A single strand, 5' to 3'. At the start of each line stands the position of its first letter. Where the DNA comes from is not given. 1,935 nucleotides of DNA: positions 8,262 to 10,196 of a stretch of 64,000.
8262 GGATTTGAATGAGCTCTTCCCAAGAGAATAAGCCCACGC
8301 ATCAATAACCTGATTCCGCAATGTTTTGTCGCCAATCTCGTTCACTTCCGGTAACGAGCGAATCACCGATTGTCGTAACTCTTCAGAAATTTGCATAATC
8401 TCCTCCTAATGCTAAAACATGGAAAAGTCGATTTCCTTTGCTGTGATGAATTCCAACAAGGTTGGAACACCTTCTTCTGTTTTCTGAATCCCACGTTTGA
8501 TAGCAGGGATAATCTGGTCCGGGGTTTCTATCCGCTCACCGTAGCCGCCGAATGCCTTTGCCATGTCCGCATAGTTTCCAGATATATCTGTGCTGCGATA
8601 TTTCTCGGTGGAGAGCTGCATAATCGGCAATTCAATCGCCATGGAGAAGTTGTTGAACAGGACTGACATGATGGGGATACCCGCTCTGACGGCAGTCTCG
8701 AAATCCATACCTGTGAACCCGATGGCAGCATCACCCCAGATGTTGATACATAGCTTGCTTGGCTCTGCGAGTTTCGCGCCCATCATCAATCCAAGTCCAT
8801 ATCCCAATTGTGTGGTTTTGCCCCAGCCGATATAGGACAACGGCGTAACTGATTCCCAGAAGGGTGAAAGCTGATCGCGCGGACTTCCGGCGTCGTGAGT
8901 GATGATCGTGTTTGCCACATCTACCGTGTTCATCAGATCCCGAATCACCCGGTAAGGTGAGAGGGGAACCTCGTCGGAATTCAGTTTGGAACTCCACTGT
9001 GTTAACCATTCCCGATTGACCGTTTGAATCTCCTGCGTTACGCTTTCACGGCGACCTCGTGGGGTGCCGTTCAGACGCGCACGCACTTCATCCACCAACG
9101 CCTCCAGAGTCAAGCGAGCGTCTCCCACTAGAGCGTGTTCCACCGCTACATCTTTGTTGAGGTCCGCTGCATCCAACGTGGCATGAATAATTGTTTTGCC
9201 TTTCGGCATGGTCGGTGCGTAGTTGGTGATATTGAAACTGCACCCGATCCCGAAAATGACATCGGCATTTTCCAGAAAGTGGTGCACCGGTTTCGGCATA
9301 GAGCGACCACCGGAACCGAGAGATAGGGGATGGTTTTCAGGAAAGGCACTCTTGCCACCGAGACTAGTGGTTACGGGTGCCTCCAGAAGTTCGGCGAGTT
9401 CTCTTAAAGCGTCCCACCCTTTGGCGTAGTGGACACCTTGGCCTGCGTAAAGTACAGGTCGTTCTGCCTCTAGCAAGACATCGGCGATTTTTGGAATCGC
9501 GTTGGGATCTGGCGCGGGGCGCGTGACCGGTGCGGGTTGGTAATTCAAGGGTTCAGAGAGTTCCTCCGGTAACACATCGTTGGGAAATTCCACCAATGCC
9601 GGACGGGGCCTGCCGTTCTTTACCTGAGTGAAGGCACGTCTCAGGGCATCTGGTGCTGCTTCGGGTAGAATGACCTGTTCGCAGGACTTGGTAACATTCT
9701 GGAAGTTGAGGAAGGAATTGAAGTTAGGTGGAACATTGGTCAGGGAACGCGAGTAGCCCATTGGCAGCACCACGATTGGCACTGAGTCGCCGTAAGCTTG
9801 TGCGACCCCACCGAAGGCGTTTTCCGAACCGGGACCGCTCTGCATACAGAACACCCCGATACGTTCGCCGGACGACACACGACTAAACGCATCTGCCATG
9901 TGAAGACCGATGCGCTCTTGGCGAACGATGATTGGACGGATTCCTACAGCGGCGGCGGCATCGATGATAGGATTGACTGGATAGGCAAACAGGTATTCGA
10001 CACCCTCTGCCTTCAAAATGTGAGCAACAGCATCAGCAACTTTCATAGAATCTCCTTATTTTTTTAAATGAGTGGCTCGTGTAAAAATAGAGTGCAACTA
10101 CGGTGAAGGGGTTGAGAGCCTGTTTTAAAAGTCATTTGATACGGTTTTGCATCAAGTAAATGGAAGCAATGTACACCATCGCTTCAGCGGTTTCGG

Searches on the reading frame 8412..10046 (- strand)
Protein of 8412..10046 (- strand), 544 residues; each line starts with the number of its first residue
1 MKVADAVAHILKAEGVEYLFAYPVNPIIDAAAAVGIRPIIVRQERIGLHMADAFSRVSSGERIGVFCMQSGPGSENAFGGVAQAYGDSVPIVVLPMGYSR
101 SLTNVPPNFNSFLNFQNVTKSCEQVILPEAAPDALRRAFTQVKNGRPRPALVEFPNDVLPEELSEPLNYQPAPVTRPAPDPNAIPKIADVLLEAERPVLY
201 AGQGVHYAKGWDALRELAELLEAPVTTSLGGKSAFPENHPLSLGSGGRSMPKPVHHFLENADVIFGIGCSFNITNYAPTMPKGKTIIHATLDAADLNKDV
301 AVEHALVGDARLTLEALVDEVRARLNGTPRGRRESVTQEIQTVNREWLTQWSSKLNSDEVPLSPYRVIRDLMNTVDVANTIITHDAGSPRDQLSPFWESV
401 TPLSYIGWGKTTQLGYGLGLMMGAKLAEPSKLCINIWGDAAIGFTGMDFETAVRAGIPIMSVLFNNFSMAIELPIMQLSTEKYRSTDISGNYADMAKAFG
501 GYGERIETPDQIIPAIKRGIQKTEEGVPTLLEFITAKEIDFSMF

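Call 6: search_protein_families(library=pfam, proteins=[window:8412-10046:-])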
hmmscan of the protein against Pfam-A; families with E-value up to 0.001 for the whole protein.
window:8412-10046:- (544 aa): 3 families
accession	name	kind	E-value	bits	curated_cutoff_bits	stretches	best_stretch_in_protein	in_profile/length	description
PF00205.28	TPP_enzyme_M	-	8.2e-36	123.2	30.4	1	186-317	3-137/137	Thiamine pyrophosphate enzyme, central domain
PF02775.26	TPP_enzyme_C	-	1.3e-23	83.9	21.9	1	385-532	1-150/151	Thiamine pyrophosphate enzyme, C-terminal TPP binding domain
PF02776.23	TPP_enzyme_N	-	1.3e-23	83.5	26.8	1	1-104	1-106/119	Thiamine pyrophosphate enzyme, N-terminal TPP binding domain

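Call 7: search_protein_families(library=ncbifam, proteins=[window:8412-10046:-])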
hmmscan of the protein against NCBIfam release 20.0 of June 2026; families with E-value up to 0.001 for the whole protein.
window:8412-10046:- (544 aa): 50 families (the best 25 are shown)
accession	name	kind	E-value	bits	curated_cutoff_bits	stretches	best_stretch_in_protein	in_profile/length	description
NF004807.0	PRK06154.1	equivalog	2.6e-262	871.6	607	1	1-542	20-561/565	thiamine pyrophosphate-requiring protein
TIGR00118.1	acolac_lg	equivalog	7.4e-81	272.3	538.35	1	1-533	1-532/557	biosynthetic-type acetolactate synthase large subunit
NF004919.0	PRK06276.1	equivalog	1.3e-77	261.4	866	1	1-539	1-542/582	acetolactate synthase large subunit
NF004710.0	PRK06048.1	equivalog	1.7e-72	244.7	976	1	1-539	8-541/561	acetolactate synthase large subunit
NF004772.0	PRK06112.1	subfamily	1.7e-68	231.4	673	1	2-537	15-561/578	acetolactate synthase catalytic subunit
NF005713.0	PRK07525.1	subfamily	5.2e-66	223.3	620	1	1-539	6-566/592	sulfoacetaldehyde acetyltransferase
TIGR03457.1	sulphoacet_xsc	equivalog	1.7e-63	214.9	676.4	1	1-539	2-560/579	sulfoacetaldehyde acetyltransferase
NF006122.0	PRK08266.1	subfamily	1.8e-61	208.3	571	1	3-535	6-524/543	hypothetical protein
NF005039.0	PRK06456.1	equivalog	2.7e-61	207.8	868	1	8-529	9-538/572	acetolactate synthase large subunit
NF005712.0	PRK07524.1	subfamily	3.1e-61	207.5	500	1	3-534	5-528/536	5-guanidino-2-oxopentanoate decarboxylase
NF008431.0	PRK11269.1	equivalog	3.2e-61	207.6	791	1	1-543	4-563/591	glyoxylate carboligase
NF004516.0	PRK05858.1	equivalog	3.6e-60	204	587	1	5-538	15-538/548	acetolactate synthase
NF006187.0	PRK08322.1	equivalog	6.8e-60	203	509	1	1-523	2-519/548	acetolactate synthase large subunit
NF005058.0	PRK06466.1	equivalog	2.2e-56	191.5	951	1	4-520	7-534/574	acetolactate synthase 3 large subunit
NF005936.0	PRK07979.1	equivalog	4.4e-56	190.4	1080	1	4-520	7-532/574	acetolactate synthase 3 large subunit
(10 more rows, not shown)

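Call 18: find_encoding_contigs(protein=window:8412-10046:-, flank=4000, max_places=10)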
Protein window:8412-10046:- (544 aa): no gene with exactly this product is on record in the collection.
